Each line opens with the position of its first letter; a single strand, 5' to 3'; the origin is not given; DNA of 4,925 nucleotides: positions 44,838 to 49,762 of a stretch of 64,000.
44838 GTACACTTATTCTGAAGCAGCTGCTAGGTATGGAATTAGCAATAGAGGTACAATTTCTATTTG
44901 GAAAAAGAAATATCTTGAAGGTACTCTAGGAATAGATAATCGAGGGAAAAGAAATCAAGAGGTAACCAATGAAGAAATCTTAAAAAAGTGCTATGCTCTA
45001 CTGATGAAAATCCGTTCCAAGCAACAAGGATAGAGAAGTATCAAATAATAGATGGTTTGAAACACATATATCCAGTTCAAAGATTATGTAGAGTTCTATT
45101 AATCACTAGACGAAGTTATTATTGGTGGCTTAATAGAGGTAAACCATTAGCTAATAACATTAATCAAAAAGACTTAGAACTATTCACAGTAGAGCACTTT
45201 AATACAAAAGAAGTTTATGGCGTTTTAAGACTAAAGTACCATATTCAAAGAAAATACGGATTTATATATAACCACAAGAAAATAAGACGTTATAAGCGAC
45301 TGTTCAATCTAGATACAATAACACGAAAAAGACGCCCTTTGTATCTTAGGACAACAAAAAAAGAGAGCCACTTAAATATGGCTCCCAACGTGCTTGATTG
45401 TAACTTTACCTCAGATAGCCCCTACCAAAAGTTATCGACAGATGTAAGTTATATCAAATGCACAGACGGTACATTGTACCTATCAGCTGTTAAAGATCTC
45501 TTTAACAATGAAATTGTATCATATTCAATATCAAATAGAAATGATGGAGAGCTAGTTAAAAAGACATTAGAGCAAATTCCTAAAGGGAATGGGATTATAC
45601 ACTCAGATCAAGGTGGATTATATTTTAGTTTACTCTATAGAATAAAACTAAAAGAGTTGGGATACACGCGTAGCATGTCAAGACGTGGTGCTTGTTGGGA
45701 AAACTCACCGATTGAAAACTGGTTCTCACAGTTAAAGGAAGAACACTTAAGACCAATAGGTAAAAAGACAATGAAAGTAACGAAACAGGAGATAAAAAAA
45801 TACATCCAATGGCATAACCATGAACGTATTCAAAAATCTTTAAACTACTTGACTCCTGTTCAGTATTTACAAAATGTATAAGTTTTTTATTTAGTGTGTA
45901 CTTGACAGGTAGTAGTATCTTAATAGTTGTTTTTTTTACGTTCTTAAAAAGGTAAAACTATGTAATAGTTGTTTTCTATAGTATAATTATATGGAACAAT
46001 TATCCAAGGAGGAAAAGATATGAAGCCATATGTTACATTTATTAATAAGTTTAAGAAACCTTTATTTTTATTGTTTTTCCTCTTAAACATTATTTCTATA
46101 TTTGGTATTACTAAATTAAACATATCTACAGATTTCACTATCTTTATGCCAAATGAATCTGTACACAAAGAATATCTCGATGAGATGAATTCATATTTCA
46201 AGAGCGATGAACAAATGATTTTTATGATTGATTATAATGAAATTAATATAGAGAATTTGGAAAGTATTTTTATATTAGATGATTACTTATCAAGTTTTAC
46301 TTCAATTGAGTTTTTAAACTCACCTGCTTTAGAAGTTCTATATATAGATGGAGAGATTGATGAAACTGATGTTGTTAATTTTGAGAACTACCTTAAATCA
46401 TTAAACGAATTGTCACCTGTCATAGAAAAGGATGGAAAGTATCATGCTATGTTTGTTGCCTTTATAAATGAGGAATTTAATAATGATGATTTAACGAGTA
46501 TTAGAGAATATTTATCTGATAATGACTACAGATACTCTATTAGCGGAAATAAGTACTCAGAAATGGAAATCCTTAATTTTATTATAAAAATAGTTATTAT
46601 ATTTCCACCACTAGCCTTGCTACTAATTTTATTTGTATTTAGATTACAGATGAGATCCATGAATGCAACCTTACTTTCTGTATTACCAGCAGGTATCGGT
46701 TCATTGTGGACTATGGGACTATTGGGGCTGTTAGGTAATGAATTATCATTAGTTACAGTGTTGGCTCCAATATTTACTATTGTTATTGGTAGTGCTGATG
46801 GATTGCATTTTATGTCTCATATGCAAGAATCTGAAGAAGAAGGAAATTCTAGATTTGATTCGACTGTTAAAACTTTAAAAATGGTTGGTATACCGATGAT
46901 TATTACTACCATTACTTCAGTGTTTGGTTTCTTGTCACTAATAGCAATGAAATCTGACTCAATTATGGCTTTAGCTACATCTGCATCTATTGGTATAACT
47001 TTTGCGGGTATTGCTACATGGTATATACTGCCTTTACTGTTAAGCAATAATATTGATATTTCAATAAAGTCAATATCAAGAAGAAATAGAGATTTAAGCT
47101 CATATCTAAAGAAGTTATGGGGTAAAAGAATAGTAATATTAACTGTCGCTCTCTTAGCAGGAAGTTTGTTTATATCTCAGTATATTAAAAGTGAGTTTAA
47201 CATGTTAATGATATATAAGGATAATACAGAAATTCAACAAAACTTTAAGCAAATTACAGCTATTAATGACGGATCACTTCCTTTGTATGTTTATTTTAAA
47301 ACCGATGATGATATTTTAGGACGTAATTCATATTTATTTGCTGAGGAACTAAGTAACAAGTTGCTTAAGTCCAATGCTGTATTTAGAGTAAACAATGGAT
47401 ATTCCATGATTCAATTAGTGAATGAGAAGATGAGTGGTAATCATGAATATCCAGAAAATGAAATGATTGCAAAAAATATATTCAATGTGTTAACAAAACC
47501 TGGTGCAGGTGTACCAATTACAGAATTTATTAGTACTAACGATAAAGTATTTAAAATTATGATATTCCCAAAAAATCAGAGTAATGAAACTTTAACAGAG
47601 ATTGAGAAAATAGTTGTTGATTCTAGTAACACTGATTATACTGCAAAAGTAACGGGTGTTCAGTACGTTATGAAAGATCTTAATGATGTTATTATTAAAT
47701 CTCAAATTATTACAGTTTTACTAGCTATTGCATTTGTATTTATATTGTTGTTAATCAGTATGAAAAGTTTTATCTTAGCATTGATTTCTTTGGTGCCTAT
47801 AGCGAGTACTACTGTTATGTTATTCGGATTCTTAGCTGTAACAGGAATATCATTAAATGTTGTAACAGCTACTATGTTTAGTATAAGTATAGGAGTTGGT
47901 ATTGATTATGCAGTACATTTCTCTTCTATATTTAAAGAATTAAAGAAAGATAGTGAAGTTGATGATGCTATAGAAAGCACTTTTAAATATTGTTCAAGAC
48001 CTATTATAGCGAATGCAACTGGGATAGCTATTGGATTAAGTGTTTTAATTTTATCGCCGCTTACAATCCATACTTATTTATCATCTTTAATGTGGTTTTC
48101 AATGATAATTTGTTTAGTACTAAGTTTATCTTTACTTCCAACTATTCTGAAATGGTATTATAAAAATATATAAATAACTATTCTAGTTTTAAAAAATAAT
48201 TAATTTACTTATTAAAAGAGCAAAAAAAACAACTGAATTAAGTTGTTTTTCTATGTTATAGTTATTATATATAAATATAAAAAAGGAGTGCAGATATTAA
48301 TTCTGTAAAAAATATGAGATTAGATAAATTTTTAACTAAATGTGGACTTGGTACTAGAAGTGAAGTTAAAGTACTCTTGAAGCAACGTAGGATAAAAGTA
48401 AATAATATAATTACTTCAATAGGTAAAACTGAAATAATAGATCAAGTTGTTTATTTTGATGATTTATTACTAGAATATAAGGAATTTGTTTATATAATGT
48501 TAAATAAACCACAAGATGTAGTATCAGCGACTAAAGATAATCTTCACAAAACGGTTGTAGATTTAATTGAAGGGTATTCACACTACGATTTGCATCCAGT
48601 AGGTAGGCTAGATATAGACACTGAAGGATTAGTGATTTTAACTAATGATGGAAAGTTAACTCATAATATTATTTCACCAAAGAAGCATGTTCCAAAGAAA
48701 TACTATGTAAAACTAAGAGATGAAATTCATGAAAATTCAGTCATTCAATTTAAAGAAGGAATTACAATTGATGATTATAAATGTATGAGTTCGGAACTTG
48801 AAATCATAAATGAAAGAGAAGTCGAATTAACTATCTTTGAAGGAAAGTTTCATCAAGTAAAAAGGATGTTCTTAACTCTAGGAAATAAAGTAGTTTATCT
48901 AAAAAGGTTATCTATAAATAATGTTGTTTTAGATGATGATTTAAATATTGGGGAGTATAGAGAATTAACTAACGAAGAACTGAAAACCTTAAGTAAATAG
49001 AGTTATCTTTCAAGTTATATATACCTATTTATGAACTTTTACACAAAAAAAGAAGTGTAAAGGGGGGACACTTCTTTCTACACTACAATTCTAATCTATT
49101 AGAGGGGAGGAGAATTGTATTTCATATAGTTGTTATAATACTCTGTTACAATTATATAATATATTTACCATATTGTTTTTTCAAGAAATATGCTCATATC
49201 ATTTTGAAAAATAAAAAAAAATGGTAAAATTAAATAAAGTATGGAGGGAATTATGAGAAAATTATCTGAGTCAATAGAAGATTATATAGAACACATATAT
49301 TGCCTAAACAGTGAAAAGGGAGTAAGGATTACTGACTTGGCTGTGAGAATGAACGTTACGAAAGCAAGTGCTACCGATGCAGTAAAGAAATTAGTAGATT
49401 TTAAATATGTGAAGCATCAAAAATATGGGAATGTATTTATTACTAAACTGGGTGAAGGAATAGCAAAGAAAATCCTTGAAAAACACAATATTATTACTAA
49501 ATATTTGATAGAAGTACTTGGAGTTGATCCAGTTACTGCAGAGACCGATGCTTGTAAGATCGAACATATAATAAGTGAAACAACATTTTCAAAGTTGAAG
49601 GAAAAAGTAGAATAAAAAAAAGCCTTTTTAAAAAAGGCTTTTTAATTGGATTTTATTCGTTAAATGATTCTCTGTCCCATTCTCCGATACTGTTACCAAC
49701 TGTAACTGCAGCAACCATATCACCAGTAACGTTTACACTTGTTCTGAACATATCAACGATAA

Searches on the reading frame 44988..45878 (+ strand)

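Call 64: search_protein_families(library=pfam, proteins=[window:44988-45878:+], max_evalue=0.001)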
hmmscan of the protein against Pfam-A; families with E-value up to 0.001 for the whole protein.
window:44988-45878:+ (297 aa): 4 families
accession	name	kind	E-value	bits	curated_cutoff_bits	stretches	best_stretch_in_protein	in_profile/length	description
PF00665.32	rve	-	2.3e-13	50.7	32.6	1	144-236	3-102/102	Integrase core domain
PF13333.12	rve_2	-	3.4e-11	43.6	22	1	243-294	1-52/56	Integrase core domain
PF13683.12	rve_3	-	1.3e-08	34.8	26.5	1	225-290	2-67/67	Integrase core domain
PF13276.12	HTH_21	-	1.9e-05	25.3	28.1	1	69-116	12-60/60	HTH-like domain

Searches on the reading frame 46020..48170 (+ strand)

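Call 64: search_protein_families(library=pfam, proteins=[window:46020-48170:+], max_evalue=0.001)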
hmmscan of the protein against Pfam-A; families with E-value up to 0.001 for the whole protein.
window:46020-48170:+ (717 aa): 2 families
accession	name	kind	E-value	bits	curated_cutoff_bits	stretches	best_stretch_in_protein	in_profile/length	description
PF03176.21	MMPL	-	5.2e-28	98.4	20.5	2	503-710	80-299/333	MMPL family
PF00873.25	ACR_tran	-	8.6e-07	27.5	28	1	168-340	844-1016/1021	AcrB/AcrD/AcrF family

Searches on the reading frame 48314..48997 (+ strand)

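Call 64: search_protein_families(library=pfam, proteins=[window:48314-48997:+], max_evalue=0.001)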
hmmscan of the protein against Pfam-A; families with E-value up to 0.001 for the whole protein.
window:48314-48997:+ (228 aa): 2 families
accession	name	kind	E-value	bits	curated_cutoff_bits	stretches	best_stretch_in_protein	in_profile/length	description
PF00849.27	PseudoU_synth_2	-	1.6e-19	71.1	26.8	1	60-186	2-150/152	RNA pseudouridylate synthase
PF01479.30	S4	-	8.1e-07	29.1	22.8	1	1-35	1-36/48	S4 domain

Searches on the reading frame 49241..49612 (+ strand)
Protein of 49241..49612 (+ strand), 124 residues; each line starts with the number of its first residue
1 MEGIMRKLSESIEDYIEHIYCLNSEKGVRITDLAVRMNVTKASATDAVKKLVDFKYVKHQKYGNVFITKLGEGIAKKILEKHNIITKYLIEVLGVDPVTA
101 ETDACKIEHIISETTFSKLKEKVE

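Call 64: search_protein_families(library=pfam, proteins=[window:49241-49612:+], max_evalue=0.001)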
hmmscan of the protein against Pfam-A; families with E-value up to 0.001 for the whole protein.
window:49241-49612:+ (124 aa): 4 families
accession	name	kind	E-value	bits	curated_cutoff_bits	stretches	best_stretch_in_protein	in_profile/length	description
PF02742.21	Fe_dep_repr_C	-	4.2e-15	56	27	1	68-123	1-56/70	Iron dependent repressor, metal binding and dimerisation domain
PF01325.25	Fe_dep_repress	-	6.2e-15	55.6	26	1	7-64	1-59/60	Iron dependent repressor, N-terminal DNA binding domain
PF01047.28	MarR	-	5.6e-06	26.6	24.6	1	20-53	10-43/59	MarR family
PF12802.13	MarR_2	-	0.00027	21.5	27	1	24-59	17-52/61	MarR family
